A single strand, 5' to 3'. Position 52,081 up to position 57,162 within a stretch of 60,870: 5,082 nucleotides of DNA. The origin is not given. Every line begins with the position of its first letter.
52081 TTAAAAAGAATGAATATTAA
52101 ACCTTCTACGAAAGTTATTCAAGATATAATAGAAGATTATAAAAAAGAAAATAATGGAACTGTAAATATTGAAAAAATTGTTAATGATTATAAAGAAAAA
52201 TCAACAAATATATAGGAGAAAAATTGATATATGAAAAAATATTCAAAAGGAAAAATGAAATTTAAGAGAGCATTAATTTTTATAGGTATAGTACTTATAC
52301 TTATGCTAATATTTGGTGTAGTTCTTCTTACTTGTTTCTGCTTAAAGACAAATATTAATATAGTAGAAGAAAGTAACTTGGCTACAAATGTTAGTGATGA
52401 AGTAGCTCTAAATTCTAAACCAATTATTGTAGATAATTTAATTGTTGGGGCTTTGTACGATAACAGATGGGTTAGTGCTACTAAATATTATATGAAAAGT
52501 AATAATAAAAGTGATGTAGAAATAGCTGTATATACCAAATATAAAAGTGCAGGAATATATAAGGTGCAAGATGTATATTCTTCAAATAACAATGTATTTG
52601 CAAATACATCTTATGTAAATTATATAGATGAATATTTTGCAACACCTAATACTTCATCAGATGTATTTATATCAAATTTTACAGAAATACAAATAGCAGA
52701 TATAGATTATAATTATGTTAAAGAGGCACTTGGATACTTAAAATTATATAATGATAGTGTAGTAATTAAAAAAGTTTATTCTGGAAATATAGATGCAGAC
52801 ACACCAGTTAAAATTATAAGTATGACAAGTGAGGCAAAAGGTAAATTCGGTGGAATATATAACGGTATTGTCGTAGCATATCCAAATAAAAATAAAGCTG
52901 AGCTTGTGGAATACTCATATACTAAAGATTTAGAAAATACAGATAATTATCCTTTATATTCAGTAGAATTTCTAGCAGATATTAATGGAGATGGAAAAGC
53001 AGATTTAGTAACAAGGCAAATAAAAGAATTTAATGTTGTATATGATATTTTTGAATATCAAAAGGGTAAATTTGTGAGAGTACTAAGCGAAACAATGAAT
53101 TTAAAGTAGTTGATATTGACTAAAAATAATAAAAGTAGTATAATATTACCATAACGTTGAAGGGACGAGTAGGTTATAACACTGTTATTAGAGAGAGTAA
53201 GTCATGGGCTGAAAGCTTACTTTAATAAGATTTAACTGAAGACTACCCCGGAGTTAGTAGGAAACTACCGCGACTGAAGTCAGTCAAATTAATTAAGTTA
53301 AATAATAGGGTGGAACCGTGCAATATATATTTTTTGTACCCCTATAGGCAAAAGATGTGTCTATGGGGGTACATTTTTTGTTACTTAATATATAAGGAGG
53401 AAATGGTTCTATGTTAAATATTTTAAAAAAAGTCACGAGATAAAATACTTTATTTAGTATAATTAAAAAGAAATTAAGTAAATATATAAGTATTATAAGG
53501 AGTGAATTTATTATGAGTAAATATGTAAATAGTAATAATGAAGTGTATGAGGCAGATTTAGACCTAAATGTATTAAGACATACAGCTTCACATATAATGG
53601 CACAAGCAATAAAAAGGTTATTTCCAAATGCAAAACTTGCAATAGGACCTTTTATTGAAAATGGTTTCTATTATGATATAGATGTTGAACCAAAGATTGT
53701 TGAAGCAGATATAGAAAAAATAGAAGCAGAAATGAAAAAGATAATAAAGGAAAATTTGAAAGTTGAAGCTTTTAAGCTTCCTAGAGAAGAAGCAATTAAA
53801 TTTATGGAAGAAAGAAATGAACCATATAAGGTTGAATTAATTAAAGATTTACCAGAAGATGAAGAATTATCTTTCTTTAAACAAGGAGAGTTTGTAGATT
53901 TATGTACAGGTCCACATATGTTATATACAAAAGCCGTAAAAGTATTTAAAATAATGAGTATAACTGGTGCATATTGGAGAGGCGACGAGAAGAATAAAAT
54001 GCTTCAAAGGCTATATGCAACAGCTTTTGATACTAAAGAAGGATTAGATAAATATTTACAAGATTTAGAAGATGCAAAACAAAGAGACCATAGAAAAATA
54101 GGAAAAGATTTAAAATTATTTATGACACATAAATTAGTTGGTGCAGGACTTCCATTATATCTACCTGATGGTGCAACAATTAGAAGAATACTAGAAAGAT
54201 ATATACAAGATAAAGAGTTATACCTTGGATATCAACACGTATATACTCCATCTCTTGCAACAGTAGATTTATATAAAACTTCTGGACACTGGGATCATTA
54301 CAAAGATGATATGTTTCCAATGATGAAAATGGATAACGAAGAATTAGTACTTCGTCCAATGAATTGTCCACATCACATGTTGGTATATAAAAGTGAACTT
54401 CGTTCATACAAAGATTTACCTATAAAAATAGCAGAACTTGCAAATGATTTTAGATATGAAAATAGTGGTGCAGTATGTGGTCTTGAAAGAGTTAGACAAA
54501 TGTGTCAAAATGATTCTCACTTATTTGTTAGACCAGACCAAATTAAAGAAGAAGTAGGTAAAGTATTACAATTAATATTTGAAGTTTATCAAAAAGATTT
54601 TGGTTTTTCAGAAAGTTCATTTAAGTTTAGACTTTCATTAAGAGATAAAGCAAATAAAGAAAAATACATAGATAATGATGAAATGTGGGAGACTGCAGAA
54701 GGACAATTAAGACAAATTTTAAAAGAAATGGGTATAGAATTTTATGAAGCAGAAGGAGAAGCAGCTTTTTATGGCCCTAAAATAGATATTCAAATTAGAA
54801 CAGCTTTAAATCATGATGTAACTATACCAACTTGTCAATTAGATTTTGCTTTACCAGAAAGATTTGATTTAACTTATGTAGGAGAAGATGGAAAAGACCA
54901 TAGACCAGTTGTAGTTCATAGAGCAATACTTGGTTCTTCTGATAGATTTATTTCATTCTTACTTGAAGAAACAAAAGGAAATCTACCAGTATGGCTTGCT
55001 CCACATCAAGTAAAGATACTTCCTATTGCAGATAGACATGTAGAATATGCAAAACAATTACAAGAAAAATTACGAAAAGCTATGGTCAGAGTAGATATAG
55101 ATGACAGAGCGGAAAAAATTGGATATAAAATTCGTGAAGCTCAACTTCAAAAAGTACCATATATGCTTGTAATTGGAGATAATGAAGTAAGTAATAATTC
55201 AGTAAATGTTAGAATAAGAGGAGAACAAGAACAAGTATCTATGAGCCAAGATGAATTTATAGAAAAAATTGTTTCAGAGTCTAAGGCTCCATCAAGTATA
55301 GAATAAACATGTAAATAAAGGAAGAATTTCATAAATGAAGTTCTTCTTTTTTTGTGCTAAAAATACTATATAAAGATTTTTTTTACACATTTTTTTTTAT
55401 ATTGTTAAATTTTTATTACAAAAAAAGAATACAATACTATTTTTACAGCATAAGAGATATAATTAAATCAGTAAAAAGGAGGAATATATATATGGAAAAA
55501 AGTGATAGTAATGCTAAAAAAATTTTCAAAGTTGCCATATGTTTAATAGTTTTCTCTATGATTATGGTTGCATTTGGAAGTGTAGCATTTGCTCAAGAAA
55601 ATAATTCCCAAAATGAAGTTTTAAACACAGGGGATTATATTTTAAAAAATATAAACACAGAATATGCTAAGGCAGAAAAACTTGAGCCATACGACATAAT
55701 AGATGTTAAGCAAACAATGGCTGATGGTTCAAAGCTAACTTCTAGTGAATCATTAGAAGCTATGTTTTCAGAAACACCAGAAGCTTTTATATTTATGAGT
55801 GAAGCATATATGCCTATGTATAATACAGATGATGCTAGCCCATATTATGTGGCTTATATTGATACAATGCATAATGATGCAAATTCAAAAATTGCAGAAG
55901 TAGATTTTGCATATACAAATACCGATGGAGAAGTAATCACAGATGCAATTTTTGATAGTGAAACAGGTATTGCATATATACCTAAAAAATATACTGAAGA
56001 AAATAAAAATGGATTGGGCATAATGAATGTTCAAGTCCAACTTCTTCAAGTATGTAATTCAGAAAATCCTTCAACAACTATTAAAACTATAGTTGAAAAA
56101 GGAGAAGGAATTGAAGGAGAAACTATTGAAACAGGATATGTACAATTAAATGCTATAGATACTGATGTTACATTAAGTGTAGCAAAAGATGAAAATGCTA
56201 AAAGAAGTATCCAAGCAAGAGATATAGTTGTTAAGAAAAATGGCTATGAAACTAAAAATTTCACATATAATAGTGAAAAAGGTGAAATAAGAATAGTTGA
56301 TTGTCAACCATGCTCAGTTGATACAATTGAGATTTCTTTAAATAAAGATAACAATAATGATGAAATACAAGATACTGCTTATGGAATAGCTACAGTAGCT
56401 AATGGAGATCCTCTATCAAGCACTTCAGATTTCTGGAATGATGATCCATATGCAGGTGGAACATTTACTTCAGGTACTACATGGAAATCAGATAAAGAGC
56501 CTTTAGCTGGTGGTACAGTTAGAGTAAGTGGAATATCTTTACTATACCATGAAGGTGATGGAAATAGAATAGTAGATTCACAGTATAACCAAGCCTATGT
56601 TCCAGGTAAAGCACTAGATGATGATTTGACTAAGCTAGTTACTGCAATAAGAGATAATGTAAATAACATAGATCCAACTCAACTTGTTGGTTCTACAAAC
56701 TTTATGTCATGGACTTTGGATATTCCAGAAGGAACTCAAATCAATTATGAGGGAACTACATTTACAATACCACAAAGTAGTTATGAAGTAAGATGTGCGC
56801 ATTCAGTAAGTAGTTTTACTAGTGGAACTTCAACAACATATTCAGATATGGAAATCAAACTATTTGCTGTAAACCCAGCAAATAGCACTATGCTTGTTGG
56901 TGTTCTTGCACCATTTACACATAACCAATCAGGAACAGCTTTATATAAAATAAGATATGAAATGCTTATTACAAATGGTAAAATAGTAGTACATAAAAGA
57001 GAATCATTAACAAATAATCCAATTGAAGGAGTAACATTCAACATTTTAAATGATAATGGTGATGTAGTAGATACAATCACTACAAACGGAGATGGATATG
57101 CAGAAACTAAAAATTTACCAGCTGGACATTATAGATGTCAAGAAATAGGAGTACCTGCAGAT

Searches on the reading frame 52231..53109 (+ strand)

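Call 24: search_protein_families(library=pfam, proteins=[window:52231-53109:+], max_evalue=0.001)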
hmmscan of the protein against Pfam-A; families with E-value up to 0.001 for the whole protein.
window:52231-53109:+ (292 aa): 1 family
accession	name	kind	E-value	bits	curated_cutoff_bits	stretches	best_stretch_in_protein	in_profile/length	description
PF01839.29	FG-GAP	-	0.00057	20.1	22.1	0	249-261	8-20/37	FG-GAP repeat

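Call 31: search_protein_families(library=ncbifam, proteins=[window:52231-53106:+], max_evalue=0.1)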
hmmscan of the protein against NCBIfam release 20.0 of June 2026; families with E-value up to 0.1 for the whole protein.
window:52231-53106:+ (292 aa): 0 families

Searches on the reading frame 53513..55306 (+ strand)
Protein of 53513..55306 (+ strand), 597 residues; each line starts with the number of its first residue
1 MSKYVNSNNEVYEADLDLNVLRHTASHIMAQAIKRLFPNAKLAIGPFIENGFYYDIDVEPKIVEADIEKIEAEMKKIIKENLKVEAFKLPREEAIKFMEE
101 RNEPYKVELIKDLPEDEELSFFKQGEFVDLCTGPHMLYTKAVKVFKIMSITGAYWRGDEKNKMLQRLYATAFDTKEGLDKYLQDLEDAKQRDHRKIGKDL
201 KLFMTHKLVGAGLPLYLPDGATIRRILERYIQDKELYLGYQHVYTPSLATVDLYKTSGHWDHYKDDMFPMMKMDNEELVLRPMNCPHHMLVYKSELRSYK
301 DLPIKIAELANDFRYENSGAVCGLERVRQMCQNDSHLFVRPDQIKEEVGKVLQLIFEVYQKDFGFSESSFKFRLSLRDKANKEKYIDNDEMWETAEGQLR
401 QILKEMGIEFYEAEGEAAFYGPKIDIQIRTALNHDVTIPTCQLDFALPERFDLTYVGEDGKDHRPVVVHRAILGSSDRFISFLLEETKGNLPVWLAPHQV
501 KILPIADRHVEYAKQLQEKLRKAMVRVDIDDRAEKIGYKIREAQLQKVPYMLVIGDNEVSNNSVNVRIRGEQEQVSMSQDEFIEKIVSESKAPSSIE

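Call 7: search_protein_families(library=pfam, proteins=[window:53513-55306:+], max_evalue=0.01)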
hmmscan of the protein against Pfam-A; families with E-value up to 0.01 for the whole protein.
window:53513-55306:+ (597 aa): 3 families
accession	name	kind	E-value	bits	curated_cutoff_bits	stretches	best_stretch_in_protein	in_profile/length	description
PF00587.30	tRNA-synt_2b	-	5.8e-37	127.9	29.3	1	273-486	5-178/179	tRNA synthetase class II core domain (G, H, P, S and T)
PF03129.25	HGTP_anticodon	-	1e-27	96.6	21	1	499-588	1-93/94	Anticodon binding domain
PF07973.19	tRNA_SAD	-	3.1e-12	46.7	24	1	123-168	5-44/44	Threonyl and Alanyl tRNA synthetase second additional domain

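Call 65: list_cluster_members(proteins=[window:53513-55303:+, window:13879-15309:+, window:22523-23848:+, window:50453-51472:+, window:824-2026:+, window:15943-18024:+])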
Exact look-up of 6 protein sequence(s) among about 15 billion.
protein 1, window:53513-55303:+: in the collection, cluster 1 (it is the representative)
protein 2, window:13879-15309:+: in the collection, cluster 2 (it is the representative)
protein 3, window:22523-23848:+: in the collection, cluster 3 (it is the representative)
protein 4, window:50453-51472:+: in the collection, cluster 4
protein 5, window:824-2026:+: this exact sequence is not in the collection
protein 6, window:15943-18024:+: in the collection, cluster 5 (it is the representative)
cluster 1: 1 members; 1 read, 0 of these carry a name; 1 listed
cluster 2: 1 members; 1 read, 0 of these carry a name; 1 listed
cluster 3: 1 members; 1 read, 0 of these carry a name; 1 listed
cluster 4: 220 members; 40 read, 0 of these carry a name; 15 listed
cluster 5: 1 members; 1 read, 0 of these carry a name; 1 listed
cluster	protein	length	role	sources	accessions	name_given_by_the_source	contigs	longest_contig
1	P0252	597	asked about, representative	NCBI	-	-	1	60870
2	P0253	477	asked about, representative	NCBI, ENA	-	-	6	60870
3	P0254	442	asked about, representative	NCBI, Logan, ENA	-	-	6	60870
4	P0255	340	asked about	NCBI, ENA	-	-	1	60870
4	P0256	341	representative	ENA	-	-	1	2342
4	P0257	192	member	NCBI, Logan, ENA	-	-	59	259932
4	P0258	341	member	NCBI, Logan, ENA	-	-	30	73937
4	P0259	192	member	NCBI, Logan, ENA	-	-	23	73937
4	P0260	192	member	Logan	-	-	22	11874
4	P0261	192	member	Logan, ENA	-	-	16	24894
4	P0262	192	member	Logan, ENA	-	-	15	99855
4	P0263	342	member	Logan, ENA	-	-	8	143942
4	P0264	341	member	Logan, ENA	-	-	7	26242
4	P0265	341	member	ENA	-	-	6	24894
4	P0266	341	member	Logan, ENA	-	-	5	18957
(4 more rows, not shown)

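Call 67: find_related_loci(query=A4, collection=genome_contigs, flank=10000)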
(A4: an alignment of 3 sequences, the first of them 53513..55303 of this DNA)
Query A4 (597 aa) in genome_contigs; peptide patterns used: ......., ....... (x = any residue, [..] = any of these).
600 stretches matched a pattern (row limit reached: there are more); 597 encode a relative of the query (tblastn E <= 1e-3); the best 80 are kept; 80 distinct loci.
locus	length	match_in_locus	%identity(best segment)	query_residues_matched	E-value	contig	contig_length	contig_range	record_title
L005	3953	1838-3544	75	23-591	0e+0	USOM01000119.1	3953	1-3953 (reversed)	uncultured Clostridium sp. isolate UMGS1925 genome assembly, contig: NODE_5994_length_3953_cov_8.946383, whole genome sh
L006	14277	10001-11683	75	23-586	0e+0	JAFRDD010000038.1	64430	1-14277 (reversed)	MAG: Clostridia bacterium isolate RGIG2387 Goat_Ileum-4__c46341, whole genome shotgun sequence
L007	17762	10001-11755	72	6-589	0e+0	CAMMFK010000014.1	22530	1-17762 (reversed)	MAG: uncultured Clostridium sp. isolate ERR4968577_bin.3_MetaWRAP_v1.1_MAG genome assembly, contig: NODE_835_length_2253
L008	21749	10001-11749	70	1-586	0e+0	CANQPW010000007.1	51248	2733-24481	MAG: uncultured Clostridia bacterium isolate Lapin-011__bin25 genome assembly, contig: Lapin-011__NODE_533_length_51248_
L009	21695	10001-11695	74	23-589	0e+0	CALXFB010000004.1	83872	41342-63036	MAG: uncultured Clostridia bacterium isolate BRZ_FC__bin42 genome assembly, contig: BRZ_FC__NODE_322_length_83872_cov_12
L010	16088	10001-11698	70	23-589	0e+0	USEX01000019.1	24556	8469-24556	uncultured Clostridium sp. isolate UMGS1650 genome assembly, contig: NODE_73_length_24556_cov_7.37652, whole genome shot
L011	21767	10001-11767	69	13-591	0e+0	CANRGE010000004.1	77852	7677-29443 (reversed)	MAG: uncultured Clostridia bacterium isolate Lapin-022__bin51 genome assembly, contig: Lapin-022__NODE_292_length_77852_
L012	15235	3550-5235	68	23-589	0e+0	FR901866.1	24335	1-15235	Clostridium sp. CAG:389 genomic scaffold, scf36, whole genome shotgun sequence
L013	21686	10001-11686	68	23-589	0e+0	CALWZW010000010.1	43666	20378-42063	MAG: uncultured Clostridia bacterium isolate BRZ_EH__bin15 genome assembly, contig: BRZ_EH__NODE_1457_length_43666_cov_8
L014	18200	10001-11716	75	14-585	0e+0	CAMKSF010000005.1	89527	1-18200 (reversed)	MAG: uncultured Clostridia bacterium isolate SRR12081303_bin.84_metaWRAP_v1.3_MAG genome assembly, contig: ERZ12289767.3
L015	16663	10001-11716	60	17-591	0e+0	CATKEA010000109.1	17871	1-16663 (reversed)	MAG: uncultured Bacilli bacterium isolate iMGMC-980_1678881718 genome assembly, contig: MegahitA5_34121, whole genome sh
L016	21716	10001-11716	60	18-591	0e+0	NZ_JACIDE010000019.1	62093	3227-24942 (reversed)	Anoxybacteroides voinovskiense strain DSM 17075 Ga0373221_19, whole genome shotgun sequence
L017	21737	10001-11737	60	13-591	0e+0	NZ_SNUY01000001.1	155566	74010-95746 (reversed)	Halalkalibacterium halodurans strain DSM 497 Scaffold1, whole genome shotgun sequence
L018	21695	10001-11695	60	17-586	0e+0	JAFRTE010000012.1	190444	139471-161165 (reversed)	MAG: Clostridia bacterium isolate RGIG2778 Goat_Omasum-6__c226325, whole genome shotgun sequence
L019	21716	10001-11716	58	17-591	0e+0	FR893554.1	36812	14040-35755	Clostridium sp. CAG:433 genomic scaffold, scf44, whole genome shotgun sequence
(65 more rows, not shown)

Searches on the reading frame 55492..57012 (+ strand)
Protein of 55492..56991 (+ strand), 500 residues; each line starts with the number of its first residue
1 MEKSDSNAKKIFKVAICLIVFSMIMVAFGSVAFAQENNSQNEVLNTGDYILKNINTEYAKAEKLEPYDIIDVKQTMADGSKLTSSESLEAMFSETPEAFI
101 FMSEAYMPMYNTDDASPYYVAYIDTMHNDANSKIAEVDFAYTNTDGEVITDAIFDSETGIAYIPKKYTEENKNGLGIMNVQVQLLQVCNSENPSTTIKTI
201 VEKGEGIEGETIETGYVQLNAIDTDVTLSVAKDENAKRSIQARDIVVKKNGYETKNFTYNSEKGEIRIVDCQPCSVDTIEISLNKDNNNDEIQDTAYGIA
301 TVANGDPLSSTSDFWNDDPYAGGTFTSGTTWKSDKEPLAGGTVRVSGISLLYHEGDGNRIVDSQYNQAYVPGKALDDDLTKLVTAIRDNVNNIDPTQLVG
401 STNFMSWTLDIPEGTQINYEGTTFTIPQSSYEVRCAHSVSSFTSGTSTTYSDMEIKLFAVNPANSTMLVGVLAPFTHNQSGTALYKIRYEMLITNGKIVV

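Call 14: search_solved_structures(query=window:55492-56991:+, max_evalue=10)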
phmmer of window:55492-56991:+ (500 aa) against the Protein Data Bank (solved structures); distinct sequences matched with E-value up to 10: 0.

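Call 31: search_protein_families(library=ncbifam, proteins=[window:55492-56991:+], max_evalue=0.1)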
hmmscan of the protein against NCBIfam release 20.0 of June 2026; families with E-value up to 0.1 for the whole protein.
window:55492-56991:+ (500 aa): 0 families

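Call 50: search_solved_structures(query=A2, max_evalue=10)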
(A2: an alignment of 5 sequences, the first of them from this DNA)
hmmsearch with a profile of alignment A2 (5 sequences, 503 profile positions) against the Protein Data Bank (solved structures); distinct sequences matched with E-value up to 10: 1.
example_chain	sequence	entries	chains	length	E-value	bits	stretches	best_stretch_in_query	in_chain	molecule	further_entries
2ann_A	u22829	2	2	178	0.88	11.4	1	152-226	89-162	RNA-binding protein Nova-1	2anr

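Call 59: predict_structure(alignment_id=A2)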
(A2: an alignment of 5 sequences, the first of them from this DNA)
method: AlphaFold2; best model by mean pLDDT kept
length: 474 residues; sequences in the alignment: 5
mean_pLDDT: 64.5   pTM: 0.44
mean pLDDT of the five models: 64.5, 62.0, 60.5, 60.5, 57.1
residues with pLDDT >= 90: 7; 70-90: 227; 50-70: 133; < 50: 107
segments of 3 or more residues with pLDDT < 50: 1-10, 255-295, 321-342, 362-370, 404-409, 443-445, 461-474
pLDDT, mean of each block of 10 residues (from residue 1): 33 75 79 76 80 76 72 76 85 66 82 81 87 73 68 77 77 81 69 78 82 70 69 66 70 47 26 31 29 55 77 68 35 31 54 57 44 64 79 74 49 61 72 71 55 72 39 43
secondary structure, 60 per line:
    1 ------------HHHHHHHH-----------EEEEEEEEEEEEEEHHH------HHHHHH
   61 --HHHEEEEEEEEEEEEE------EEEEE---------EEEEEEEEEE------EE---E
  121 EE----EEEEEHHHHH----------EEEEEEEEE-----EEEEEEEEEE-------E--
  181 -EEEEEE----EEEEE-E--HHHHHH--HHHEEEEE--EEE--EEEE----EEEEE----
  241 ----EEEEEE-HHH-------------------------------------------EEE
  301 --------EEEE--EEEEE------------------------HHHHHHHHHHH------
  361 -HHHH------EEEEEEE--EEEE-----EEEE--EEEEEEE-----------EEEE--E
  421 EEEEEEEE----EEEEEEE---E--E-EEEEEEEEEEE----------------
elements in order: H13-20 E32-45 H55-60 E66-78 E85-89 E99-108 E120-122 E127-131 H132-136 E147-155 E161-170 E182-187 E192-196 H201-206 E212-216 E219-221 E224-227 E232-236 E245-250 E298-300 E309-312 E315-319 H344-354 H362-365 E372-378 E381-384 E390-393 E396-402 E414-417 E420-428 E433-439 E448-458

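Call 64: fold_search(model_id=the predicted structure, library=pdb)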
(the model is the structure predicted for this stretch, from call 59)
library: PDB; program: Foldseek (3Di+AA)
matches with E <= 10: 461; with E <= 0.001: 0
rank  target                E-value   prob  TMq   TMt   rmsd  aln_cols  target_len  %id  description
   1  5k6x_B                1.8e-03  0.13  0.09  0.11  24.2       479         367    7  Sidekick-2 immunoglobulin domains 1-4, crystal form 1 (released 2016-09-28)
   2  5k6x_A                4.4e-03  0.09  0.08  0.09  24.3       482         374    8  Sidekick-2 immunoglobulin domains 1-4, crystal form 1 (released 2016-09-28)
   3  7rbs_B                5.4e-03  0.69  0.14  0.29  11.0       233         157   10  The crystal structure of Papain-Like Protease of SARS CoV-2, C111S mutant, in complex with human ISG15 (released 2021-09-29)
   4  7s6p_B                7.6e-03  0.60  0.13  0.28  11.9       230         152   10  The crystal structure of human ISG15 (released 2021-09-22)
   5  6xi3                  7.6e-03  0.06  0.07  0.08  36.1       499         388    7  Crystal structure of tetra-tandem repeat in extending region of large adhesion protein (released 2020-10-14)
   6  7s6p_F                8.0e-03  0.77  0.12  0.29  10.1       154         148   10  The crystal structure of human ISG15 (released 2021-09-22)
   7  5fhx_H                8.4e-03  0.10  0.09  0.11  22.2       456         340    8  CRYSTAL STRUCTURE OF CODV IN COMPLEX WITH IL4 AT 2.55 Ang. RESOLUTION. (released 2016-03-30)
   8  7s6p_A                8.9e-03  0.57  0.13  0.29  12.0       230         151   10  The crystal structure of human ISG15 (released 2021-09-22)
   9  4yfd_A                1.1e-02  0.07  0.10  0.09  31.0       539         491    8  Crystal structure PTP delta Ig1-Fn2 in complex with IL-1RAcP (released 2015-05-06)
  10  7ol4_C                1.1e-02  0.06  0.08  0.07  26.0       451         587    8  Mouse contactin-1 neurofascin-155 immunoglobulin domains adhesion complex (released 2022-12-14)
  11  7cym_B                1.3e-02  0.09  0.09  0.10  25.9       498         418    8  Crystal structure of LI-Cadherin EC1-4 (released 2021-08-18)
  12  7s6p_D                1.6e-02  0.47  0.13  0.29  11.9       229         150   10  The crystal structure of human ISG15 (released 2021-09-22)
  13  5z5k_A                1.7e-02  0.10  0.09  0.10  18.4       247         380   10  Structure of the DCC-Draxin complex (released 2018-06-20)
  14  3rt3_B                1.9e-02  0.54  0.13  0.29  13.4       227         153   11  Complex of influenza virus protein with host anti-viral factor (released 2011-07-13)
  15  5szr_B                2.0e-02  0.03  0.07  0.08  44.3       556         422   10  Protocadherin Gamma B2 extracellular cadherin domains 3-6 (released 2016-10-19)
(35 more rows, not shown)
